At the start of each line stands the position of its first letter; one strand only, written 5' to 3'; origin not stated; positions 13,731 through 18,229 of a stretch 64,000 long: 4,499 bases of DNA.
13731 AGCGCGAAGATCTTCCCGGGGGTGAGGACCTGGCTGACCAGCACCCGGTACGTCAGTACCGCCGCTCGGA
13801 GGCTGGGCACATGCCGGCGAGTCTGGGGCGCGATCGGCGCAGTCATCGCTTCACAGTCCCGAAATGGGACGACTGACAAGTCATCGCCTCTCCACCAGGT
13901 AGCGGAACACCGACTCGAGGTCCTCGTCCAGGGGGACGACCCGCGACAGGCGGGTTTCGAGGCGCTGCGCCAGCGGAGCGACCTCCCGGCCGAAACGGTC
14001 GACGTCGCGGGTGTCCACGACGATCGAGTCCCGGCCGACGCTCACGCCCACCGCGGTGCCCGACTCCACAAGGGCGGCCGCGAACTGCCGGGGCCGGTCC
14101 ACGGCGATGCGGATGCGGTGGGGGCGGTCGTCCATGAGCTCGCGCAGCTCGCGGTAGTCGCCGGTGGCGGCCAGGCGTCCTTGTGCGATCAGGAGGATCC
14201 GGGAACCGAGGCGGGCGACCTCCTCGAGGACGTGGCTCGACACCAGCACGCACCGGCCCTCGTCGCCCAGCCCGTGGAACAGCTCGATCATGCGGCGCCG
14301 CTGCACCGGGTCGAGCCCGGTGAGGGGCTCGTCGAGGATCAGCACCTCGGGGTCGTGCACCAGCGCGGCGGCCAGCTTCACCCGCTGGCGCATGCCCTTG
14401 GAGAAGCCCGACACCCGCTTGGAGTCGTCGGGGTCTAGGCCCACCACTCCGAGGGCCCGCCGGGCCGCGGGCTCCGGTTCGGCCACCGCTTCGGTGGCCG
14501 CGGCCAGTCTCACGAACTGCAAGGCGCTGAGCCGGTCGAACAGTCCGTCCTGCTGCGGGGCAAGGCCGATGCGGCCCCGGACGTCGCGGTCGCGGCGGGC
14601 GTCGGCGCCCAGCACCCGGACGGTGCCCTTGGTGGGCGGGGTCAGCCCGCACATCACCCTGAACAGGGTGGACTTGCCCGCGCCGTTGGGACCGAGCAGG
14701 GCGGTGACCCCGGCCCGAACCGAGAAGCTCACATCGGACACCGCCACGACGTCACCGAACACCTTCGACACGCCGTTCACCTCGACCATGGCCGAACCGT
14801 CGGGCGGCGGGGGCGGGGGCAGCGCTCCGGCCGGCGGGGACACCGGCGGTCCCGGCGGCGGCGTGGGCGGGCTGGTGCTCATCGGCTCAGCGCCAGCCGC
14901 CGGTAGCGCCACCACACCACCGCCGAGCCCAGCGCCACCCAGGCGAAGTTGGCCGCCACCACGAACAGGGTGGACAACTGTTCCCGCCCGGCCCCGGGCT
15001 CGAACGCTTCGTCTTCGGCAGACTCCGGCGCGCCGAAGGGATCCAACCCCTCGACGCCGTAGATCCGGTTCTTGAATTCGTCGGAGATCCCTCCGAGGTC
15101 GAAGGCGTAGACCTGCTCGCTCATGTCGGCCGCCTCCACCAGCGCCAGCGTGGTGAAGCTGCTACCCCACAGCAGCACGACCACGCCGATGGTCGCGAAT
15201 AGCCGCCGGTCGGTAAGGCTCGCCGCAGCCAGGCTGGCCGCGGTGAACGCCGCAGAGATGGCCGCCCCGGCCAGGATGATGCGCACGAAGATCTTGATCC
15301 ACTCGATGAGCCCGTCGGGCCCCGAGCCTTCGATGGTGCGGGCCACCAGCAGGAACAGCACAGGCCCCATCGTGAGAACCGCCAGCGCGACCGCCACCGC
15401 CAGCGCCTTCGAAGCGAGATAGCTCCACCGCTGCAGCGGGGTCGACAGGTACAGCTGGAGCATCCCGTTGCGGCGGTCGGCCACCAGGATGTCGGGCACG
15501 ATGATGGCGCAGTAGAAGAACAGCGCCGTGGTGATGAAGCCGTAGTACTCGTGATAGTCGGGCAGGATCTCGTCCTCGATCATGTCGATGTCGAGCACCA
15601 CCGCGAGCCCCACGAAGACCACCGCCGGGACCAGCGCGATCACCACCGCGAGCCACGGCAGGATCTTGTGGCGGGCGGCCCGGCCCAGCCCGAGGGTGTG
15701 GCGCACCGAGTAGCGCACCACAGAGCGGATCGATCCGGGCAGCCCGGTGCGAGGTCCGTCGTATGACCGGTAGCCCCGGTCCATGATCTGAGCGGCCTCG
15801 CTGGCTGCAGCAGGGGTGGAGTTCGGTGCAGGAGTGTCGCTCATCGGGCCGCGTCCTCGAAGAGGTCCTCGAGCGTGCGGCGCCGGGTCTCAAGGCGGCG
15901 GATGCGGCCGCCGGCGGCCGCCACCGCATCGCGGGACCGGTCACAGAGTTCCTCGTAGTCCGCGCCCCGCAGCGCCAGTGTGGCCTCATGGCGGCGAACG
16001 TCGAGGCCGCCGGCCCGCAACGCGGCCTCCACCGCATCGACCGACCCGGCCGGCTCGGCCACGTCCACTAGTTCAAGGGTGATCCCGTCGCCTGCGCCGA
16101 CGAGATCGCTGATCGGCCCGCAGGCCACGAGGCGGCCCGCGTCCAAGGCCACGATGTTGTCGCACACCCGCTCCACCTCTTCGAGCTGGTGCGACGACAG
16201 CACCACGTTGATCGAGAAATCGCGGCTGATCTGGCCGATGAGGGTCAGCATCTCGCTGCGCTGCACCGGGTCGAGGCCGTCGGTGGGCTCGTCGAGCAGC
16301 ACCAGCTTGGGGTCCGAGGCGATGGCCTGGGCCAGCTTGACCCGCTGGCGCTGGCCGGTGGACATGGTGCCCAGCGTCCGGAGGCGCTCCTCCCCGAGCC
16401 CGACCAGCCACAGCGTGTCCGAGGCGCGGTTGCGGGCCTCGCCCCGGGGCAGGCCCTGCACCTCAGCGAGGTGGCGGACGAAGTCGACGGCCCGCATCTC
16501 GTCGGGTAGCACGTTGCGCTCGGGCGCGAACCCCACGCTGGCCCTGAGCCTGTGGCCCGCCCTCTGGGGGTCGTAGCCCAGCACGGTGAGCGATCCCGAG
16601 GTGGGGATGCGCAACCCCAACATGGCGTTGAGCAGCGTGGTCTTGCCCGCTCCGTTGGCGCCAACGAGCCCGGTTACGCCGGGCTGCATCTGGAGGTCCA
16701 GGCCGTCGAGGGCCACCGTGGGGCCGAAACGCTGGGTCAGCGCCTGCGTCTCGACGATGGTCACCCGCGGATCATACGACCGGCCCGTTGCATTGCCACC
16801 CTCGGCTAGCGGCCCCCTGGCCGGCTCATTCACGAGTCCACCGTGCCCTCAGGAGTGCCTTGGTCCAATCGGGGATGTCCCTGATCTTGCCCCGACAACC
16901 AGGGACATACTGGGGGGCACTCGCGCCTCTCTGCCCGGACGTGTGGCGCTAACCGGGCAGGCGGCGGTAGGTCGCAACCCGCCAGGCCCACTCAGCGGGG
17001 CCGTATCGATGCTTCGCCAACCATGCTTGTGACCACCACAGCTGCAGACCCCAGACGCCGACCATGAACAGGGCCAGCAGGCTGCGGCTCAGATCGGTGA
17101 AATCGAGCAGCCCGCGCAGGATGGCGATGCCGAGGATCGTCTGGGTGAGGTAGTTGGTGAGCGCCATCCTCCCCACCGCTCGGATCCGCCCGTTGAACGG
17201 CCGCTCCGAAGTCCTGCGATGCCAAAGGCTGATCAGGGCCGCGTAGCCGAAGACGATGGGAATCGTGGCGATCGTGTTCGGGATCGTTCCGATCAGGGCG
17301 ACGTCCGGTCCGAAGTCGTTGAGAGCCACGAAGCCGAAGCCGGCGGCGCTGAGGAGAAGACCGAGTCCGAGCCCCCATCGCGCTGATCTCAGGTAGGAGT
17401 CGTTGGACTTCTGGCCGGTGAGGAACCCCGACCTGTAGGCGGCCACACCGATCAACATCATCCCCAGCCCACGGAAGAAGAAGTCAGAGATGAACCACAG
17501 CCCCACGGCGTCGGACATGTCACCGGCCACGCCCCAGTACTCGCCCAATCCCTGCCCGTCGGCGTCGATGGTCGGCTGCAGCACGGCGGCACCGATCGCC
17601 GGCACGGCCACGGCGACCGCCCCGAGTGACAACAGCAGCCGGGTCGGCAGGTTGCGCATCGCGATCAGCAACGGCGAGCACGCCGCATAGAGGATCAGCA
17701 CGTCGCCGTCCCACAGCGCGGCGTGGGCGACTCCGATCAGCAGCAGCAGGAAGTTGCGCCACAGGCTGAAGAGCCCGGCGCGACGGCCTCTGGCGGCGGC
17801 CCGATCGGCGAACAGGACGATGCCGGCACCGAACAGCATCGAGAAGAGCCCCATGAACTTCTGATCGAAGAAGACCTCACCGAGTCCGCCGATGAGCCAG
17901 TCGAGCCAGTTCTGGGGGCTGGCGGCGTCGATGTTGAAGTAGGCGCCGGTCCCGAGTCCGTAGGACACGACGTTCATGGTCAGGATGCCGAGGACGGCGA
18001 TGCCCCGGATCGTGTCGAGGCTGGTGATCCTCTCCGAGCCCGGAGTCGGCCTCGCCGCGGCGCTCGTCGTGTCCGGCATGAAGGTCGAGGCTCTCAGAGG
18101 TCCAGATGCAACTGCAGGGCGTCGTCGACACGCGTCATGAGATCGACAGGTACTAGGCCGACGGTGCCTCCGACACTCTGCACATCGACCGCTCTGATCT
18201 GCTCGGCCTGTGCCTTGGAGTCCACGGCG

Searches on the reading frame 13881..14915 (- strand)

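Call 66: search_protein_families(library=pfam, proteins=[window:13881-14915:-], max_evalue=0.00001)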
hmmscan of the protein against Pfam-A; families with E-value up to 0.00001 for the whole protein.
window:13881-14915:- (344 aa): 2 families
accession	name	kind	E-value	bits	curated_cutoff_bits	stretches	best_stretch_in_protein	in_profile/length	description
PF00005.33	ABC_tran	-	2.5e-30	106.3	25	1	60-198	2-136/137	ABC transporter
PF13304.12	AAA_21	-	1.5e-11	45.4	27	0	169-228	236-298/304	AAA domain, putative AbiEii toxin, Type IV TA system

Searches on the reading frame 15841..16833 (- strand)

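Call 66: search_protein_families(library=pfam, proteins=[window:15841-16833:-], max_evalue=0.00001)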
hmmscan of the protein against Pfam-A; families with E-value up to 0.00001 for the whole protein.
window:15841-16833:- (330 aa): 3 families
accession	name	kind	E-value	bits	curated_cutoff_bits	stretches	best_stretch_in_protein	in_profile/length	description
PF00005.33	ABC_tran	-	1.1e-26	94.5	25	1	42-184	1-136/137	ABC transporter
PF13304.12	AAA_21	-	1.2e-12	49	27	1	124-220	220-303/304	AAA domain, putative AbiEii toxin, Type IV TA system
PF02463.25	SMC_N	-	7.9e-06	25.9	40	0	46-72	19-48/220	RecF/RecN/SMC N terminal domain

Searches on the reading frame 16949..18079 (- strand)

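Call 66: search_protein_families(library=pfam, proteins=[window:16949-18079:-], max_evalue=0.00001)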
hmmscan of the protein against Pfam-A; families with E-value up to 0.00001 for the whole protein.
window:16949-18079:- (376 aa): 1 family
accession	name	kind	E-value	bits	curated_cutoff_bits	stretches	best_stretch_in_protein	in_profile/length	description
PF04235.18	DUF418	-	2e-33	116.1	23.6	1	214-372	1-162/163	Protein of unknown function (DUF418)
